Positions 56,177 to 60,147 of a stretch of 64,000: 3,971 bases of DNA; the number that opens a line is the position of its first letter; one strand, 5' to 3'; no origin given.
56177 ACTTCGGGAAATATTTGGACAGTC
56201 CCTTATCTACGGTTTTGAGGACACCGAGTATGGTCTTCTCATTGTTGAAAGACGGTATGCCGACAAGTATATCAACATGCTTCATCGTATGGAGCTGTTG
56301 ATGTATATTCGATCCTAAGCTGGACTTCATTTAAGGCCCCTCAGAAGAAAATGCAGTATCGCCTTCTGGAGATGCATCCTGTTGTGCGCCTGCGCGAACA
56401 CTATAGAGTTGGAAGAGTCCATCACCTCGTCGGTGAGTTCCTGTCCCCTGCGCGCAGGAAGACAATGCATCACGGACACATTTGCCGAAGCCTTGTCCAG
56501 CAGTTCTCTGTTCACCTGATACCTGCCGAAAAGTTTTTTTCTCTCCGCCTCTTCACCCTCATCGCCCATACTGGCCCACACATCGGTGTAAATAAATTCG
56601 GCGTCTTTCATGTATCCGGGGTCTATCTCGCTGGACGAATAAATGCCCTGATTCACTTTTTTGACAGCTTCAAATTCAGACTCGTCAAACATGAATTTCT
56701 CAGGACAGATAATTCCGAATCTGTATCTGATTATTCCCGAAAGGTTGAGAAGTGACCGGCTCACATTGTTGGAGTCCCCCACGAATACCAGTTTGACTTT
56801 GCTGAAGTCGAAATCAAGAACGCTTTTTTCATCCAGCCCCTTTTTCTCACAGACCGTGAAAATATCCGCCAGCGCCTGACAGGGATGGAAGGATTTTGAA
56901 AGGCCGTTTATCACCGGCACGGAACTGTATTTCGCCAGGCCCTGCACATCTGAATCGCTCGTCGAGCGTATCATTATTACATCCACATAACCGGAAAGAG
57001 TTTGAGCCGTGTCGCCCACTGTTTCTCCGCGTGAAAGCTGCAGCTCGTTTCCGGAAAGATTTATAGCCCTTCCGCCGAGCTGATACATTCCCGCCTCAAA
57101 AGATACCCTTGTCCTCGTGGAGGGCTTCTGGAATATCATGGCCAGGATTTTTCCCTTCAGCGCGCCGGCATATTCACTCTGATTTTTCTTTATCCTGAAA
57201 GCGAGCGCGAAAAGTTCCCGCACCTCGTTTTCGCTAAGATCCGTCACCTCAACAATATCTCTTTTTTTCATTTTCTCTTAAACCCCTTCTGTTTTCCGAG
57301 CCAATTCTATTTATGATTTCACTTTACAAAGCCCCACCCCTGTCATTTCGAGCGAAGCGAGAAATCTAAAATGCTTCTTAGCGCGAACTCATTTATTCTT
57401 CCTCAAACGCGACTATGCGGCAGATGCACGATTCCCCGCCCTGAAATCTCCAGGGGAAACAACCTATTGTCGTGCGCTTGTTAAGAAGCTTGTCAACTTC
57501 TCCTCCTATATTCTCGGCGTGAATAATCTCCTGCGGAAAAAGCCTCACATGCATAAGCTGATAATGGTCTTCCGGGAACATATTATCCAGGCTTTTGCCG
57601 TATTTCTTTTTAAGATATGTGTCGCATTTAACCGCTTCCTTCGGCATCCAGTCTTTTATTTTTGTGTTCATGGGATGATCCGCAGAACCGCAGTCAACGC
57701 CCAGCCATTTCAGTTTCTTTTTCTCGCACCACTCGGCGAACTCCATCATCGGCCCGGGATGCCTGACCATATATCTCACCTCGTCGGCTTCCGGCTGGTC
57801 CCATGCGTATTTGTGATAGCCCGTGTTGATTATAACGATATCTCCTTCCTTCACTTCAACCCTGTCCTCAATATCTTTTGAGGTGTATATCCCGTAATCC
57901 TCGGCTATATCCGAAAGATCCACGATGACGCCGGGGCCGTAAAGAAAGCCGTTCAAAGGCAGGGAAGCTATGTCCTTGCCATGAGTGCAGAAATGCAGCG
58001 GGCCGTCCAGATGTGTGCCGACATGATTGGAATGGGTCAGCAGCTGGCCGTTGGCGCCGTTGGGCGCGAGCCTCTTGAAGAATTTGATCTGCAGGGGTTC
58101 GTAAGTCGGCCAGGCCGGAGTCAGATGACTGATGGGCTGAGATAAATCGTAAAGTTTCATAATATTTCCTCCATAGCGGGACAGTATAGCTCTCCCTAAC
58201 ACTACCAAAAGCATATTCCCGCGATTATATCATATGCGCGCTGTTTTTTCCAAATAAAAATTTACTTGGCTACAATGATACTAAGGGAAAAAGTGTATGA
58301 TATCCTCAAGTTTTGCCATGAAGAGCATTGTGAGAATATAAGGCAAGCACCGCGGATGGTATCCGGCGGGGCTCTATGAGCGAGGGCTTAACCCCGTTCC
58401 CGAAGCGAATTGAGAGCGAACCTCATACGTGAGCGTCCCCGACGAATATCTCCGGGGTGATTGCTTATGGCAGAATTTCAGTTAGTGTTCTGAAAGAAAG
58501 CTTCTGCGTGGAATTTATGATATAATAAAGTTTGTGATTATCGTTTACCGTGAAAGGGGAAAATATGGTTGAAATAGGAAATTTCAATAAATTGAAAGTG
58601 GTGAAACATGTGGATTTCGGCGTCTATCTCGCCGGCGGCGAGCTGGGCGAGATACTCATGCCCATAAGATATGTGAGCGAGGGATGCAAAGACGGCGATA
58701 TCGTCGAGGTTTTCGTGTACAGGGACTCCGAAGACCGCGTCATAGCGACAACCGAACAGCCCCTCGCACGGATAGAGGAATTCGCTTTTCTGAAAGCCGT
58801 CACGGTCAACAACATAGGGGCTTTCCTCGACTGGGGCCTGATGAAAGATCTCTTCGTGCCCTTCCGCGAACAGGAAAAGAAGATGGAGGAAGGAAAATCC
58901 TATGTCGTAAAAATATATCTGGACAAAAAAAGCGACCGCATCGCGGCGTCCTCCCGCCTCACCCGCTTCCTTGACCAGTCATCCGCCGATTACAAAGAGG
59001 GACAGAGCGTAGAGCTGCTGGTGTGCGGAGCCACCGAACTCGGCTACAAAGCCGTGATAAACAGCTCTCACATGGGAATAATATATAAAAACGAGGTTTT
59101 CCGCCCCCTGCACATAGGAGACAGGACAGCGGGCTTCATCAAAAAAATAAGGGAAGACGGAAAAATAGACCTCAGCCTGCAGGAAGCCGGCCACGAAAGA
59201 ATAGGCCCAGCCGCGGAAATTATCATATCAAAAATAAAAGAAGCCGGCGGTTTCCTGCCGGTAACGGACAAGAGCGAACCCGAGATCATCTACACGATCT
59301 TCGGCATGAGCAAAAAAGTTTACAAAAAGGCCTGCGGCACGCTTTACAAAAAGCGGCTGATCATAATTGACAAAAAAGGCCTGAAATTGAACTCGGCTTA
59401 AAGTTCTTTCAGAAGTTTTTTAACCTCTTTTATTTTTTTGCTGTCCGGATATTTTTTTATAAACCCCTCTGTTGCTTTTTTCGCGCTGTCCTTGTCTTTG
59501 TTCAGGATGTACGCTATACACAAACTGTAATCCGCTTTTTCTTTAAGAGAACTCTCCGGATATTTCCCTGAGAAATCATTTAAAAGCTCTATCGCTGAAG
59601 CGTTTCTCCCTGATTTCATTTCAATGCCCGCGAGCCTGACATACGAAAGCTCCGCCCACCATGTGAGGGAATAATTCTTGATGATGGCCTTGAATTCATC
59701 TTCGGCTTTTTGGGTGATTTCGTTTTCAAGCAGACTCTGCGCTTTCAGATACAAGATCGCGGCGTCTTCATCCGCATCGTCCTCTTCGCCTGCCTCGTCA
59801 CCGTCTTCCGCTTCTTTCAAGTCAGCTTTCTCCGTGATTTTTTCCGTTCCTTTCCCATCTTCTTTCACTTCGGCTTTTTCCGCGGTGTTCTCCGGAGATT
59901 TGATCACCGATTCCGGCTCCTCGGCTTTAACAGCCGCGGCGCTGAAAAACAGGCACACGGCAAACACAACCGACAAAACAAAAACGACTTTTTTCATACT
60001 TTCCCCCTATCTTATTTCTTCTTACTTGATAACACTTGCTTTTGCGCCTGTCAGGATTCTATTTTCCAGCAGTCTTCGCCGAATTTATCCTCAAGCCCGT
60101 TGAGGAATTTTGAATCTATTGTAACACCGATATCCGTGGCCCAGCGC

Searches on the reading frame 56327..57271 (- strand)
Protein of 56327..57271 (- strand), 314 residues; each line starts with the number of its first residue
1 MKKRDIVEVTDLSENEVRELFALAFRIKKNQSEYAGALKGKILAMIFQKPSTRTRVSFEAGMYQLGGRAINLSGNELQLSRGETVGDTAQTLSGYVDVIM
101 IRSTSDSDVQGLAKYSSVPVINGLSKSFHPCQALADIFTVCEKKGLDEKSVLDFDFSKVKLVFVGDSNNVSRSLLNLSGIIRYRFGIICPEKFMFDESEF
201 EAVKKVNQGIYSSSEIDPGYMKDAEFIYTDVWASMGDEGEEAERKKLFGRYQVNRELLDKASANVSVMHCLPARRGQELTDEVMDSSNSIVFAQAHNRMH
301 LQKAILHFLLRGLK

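Call 15: search_protein_families(library=pfam, proteins=[window:56327-57271:-])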
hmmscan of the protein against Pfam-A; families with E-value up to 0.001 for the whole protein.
window:56327-57271:- (314 aa): 2 families
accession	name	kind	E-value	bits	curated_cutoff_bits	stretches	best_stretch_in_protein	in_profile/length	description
PF02729.26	OTCace_N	-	1e-49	168.9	29.9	1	4-142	1-148/148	Aspartate/ornithine carbamoyltransferase, carbamoyl-P binding domain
PF00185.30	OTCace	-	2.7e-44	151.4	29.4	1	158-308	2-156/157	Aspartate/ornithine carbamoyltransferase, Asp/Orn binding domain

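Call 44: find_encoding_contigs(protein=window:56327-57271:-, flank=10000, max_places=6)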
Protein window:56327-57271:- (314 aa): 4 contigs read that carry it; 3 places shown.
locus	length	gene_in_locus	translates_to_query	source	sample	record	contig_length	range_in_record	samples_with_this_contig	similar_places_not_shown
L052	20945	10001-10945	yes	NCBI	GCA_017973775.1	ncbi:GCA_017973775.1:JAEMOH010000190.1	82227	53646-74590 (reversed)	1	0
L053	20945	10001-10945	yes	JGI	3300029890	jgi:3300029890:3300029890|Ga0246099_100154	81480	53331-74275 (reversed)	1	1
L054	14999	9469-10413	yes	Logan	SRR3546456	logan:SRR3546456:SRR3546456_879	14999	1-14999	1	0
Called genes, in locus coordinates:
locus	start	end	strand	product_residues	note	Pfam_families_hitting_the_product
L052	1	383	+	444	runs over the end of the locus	PF03951:Gln-synt_N, PF00120:Gln-synt_C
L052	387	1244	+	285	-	PF01678:DAP_epimerase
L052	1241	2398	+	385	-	PF00155:Aminotran_1_2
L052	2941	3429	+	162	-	PF19502:DUF6036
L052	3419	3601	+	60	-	-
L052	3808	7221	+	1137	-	PF02811:PHP, PF07733:DNA_pol3_alpha, PF17657:DNA_pol3_finger, PF14579:HHH_6, PF01336:tRNA_anti-codon (weak)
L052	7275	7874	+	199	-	PF13174:TPR_6 (faint), PF13525:YfiO (weak)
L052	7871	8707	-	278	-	PF13509:S1_2, PF17783:WHD_CvfB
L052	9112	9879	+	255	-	PF04199:Cyclase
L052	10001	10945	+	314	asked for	PF02729:OTCace_N, PF00185:OTCace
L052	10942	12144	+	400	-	PF00535:Glycos_transf_2, PF21969:MGS_GT (weak)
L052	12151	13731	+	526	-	PF01590:GAF, PF13185:GAF_2, PF13492:GAF_3, PF13487:HD_5, PF01966:HD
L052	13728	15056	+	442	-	PF13375:RnfC_N, PF01512:Complex1_51K, PF10531:SLBB (weak), PF13183:Fer4_8 (faint), PF13534:Fer4_17 (faint), PF12838:Fer4_7, PF13187:Fer4_9, PF13237:Fer4_10 (weak), +2 more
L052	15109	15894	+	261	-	PF01565:FAD_binding_4, PF02873:MurB_C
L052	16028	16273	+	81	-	-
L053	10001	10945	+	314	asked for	PF02729:OTCace_N, PF00185:OTCace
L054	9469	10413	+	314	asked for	PF02729:OTCace_N, PF00185:OTCace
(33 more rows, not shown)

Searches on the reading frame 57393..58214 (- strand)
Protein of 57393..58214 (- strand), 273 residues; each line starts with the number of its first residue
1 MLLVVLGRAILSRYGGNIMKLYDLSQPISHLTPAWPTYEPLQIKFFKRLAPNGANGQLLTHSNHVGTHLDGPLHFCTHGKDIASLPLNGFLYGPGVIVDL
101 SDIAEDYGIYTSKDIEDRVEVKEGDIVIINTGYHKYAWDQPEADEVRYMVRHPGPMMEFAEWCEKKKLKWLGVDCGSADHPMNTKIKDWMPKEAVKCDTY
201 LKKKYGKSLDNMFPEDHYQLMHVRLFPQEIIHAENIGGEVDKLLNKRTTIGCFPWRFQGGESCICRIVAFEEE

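Call 15: search_protein_families(library=pfam, proteins=[window:57393-58214:-])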
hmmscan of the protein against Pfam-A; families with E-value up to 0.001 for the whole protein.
window:57393-58214:- (273 aa): 1 family
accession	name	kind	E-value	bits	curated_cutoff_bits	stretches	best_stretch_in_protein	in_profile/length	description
PF04199.19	Cyclase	-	1.3e-34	119.9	23.1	1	22-180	1-142/142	Putative cyclase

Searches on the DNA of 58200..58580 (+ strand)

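Call 8: search_rna_families(source=window, start=58200, end=58580, threshold=evalue, max_evalue=10, show_alignments=3)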
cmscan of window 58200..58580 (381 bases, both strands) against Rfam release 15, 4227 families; matches with E-value up to 10: 3.
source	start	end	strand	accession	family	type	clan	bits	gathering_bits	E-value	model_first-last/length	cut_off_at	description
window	58294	58345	-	RF03722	MIR4378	Gene; miRNA;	-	16.4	90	3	18-74/91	no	MIR4378 microRNA precursor family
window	58516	58567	+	RF01054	preQ1-II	Cis-reg; riboswitch;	-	15.4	47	8.5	1-99/99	no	PreQ1-II (pre queuosine) riboswitch aptamer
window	58258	58315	+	RF03400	mir-728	Gene; miRNA;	-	15.2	70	7.6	1-62/62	no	mir-728 microRNA precursor family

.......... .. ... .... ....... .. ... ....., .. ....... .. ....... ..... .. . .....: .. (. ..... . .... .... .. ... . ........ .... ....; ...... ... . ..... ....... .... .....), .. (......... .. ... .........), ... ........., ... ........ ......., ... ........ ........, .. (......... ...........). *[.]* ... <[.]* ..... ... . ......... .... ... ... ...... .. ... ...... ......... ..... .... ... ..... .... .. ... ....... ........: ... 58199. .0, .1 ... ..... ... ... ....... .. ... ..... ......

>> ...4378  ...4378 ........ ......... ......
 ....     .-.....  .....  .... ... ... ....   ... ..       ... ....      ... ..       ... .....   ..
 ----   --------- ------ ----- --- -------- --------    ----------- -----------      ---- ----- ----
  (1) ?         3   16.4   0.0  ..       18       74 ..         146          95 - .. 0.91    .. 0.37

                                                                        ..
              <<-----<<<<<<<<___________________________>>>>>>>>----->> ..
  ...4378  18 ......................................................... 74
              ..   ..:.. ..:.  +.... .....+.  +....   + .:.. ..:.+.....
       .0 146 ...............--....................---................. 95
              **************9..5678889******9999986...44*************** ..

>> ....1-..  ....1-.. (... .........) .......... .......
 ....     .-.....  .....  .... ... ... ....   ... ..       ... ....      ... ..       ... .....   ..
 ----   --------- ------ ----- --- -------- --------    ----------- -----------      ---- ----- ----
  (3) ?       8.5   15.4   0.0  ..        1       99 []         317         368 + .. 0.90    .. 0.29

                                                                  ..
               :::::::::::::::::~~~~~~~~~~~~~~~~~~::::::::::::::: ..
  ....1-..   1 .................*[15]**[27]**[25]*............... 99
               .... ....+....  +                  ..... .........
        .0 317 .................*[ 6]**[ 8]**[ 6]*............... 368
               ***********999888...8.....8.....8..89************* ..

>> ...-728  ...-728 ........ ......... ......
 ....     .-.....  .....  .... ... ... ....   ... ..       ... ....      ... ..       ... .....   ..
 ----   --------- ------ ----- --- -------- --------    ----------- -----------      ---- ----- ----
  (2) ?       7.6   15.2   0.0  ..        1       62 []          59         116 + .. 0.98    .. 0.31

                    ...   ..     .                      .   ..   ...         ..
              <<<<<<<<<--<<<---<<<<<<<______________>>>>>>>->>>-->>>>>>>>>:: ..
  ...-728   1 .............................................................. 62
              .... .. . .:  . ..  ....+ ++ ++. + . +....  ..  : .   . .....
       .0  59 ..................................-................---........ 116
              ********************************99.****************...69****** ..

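Call 41: search_dna_similar(query=window:58336-58470:+, collection=plasmids, mode=distant, max_evalue=0.01)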
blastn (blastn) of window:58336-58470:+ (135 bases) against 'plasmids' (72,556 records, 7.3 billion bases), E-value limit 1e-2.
No match.

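Call 42: search_dna_similar(query=window:58336-58470:+, collection=phages, mode=distant, max_evalue=0.01)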
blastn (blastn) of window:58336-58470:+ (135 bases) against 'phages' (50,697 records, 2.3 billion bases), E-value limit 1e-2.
No match.

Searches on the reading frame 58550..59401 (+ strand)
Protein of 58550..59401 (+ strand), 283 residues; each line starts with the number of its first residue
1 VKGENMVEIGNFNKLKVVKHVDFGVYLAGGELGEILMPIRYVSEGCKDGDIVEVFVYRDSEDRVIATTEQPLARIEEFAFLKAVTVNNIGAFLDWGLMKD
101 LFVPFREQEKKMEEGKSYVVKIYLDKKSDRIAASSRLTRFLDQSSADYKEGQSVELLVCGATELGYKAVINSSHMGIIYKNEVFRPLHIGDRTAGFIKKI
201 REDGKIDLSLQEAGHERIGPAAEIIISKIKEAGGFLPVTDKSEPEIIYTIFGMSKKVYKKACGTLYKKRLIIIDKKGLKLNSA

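Call 15: search_protein_families(library=pfam, proteins=[window:58550-59401:+])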
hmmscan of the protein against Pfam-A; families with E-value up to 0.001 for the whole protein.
window:58550-59401:+ (283 aa): 2 families
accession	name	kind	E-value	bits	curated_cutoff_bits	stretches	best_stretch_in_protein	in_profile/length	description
PF13509.12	S1_2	-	3e-30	104.5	21.8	2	9-68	1-60/61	S1 domain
PF17783.7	CvfB_WH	-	1.9e-21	76.1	22.9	1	224-280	2-58/58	CvfB-like winged helix domain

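Call 55: find_homologous_proteins(query=window:58565-59401:+, max_evalue=1e-40)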
Query window:58565-59401:+ (278 aa): 7988 proteins with E <= 1e-40 among 8000 candidates; the best 120 are listed.
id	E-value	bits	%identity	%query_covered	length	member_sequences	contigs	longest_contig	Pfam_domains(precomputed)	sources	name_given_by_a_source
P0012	5.2e-178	608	100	100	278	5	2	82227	PF13509.13,PF17783.8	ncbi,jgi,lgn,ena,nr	ncbi:MAG: GntR family transcriptional regulator [Elusimicrobia bacterium HGW-Elusimicrobia-2]|nr:MAG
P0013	1.1e-156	538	88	99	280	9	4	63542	PF13509.13,PF17783.8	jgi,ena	-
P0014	5.0e-155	533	86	99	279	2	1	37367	PF13509.13,PF17783.8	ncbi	-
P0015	1.0e-149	515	84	99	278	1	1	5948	PF13509.13,PF17783.8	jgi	-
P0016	1.1e-149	515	84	99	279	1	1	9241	PF13509.13,PF17783.8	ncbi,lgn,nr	ncbi:MAG: S1-like domain-containing RNA-binding protein [Elusimicrobiota bacterium]|nr:S1-like domai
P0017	1.7e-149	515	84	99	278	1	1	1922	PF13509.13,PF17783.8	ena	-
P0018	5.8e-149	513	83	100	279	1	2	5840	PF13509.13,PF17783.8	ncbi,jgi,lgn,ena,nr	ncbi:GntR family transcriptional regulator [bacterium]|nr:GntR family transcriptional regulator [bac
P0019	3.7e-146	504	81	99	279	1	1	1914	PF13509.13,PF17783.8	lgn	-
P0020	2.3e-114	399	64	100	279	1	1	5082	PF13509.13,PF17783.8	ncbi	-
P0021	3.5e-110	386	62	99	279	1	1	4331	PF00575.30,PF13509.13,PF17783.8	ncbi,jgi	jgi:predicted RNA-binding protein (virulence factor B family)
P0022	1.5e-109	384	62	99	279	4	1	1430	PF13509.13,PF17783.8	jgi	jgi:hypothetical protein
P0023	2.5e-107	376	61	99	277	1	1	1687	PF13509.13,PF17783.8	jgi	-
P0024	3.4e-107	376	60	99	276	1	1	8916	PF13509.13,PF17783.8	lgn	-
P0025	6.1e-107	375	61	99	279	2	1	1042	PF13509.13,PF17783.8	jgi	-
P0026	1.2e-106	374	61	99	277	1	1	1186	PF13509.13,PF17783.8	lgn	-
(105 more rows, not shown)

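Call 56: find_encoding_contigs(protein=P0013, flank=2000, max_places=2)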
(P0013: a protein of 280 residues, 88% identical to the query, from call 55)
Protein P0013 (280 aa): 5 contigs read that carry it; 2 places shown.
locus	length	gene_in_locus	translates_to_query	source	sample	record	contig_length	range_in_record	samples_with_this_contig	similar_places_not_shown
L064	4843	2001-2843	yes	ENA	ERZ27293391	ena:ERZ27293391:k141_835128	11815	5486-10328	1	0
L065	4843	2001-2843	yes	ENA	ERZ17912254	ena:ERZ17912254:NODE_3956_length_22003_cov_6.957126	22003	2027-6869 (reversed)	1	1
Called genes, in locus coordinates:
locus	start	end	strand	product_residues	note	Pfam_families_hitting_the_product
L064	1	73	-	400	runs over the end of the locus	PF00535:Glycos_transf_2, PF21969:MGS_GT (weak)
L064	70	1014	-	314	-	PF02729:OTCace_N, PF00185:OTCace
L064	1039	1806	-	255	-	PF04199:Cyclase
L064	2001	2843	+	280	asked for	PF13509:S1_2, PF17783:WHD_CvfB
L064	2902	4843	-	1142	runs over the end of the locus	?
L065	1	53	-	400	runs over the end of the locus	PF00535:Glycos_transf_2, PF21969:MGS_GT (weak)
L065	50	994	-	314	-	PF02729:OTCace_N, PF00185:OTCace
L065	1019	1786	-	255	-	PF04199:Cyclase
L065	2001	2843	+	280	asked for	PF13509:S1_2, PF17783:WHD_CvfB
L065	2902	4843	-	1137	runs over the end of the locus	PF02811:PHP, PF07733:DNA_pol3_alpha, PF17657:DNA_pol3_finger, PF14579:HHH_6, PF01336:tRNA_anti-codon (weak)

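Call 57: find_encoding_contigs(protein=P0014, flank=2000, max_places=1)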
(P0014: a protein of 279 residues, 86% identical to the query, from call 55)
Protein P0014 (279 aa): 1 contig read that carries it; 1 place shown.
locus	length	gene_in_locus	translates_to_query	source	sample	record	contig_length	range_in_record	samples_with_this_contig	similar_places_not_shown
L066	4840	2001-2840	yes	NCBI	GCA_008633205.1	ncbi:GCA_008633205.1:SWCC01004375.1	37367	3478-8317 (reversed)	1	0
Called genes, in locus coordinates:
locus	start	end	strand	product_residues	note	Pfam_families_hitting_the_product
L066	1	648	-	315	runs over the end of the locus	PF02729:OTCace_N, PF00185:OTCace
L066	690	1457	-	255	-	PF04199:Cyclase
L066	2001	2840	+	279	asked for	PF13509:S1_2, PF17783:WHD_CvfB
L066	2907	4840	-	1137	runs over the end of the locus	PF02811:PHP, PF07733:DNA_pol3_alpha, PF17657:DNA_pol3_finger, PF14579:HHH_6, PF01336:tRNA_anti-codon (weak)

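Call 58: find_encoding_contigs(protein=P0016, flank=2000, max_places=1)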
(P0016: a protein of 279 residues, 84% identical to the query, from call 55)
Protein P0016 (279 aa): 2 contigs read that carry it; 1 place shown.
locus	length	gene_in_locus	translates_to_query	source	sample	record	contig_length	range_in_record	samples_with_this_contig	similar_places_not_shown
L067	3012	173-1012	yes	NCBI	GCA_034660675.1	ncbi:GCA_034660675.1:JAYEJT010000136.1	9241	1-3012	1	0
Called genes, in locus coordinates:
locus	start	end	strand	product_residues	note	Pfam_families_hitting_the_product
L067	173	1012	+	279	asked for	PF13509:S1_2, PF17783:WHD_CvfB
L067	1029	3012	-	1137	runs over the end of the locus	PF02811:PHP, PF07733:DNA_pol3_alpha, PF17657:DNA_pol3_finger, PF14579:HHH_6, PF01336:tRNA_anti-codon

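Call 59: find_encoding_contigs(protein=P0018, flank=2000, max_places=1)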
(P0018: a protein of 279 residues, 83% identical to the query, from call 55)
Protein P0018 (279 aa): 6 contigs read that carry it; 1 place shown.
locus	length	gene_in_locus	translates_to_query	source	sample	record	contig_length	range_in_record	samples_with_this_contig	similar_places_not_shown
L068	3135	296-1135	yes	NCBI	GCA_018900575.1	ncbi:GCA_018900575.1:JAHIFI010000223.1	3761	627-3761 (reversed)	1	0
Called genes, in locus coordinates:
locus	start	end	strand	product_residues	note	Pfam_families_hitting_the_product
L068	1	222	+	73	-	?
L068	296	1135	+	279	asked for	PF13509:S1_2, PF17783:WHD_CvfB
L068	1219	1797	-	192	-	PF13174:TPR_6 (faint), PF13428:TPR_14 (faint), PF09976:TPR_21 (weak), PF13525:YfiO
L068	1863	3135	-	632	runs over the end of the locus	PF07733:DNA_pol3_alpha, PF17657:DNA_pol3_finger, PF14579:HHH_6, PF01336:tRNA_anti-codon (weak)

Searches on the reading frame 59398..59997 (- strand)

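Call 15: search_protein_families(library=pfam, proteins=[window:59398-59997:-])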
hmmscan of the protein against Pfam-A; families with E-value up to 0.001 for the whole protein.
window:59398-59997:- (199 aa): 6 families
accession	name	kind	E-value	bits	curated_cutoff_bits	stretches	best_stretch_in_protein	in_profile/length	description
PF13174.12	TPR_6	-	1.2e-10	41.8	26.3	0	162-186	9-33/33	Tetratricopeptide repeat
PF13525.12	YfiO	-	6.4e-09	36.3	25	1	126-192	15-81/203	Outer membrane lipoprotein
PF13428.12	TPR_14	-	5.1e-05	24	23.5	0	119-149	4-34/44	Tetratricopeptide repeat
PF09976.15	TPR_21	-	0.00017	21.8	25.5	1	75-174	35-134/193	Tetratricopeptide repeat-like domain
PF13512.12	TPR_18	-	0.00028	21.5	21.9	0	121-190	15-84/145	Tetratricopeptide repeat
PF14559.12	TPR_19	-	0.00048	20.8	25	0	127-192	2-64/68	Tetratricopeptide repeat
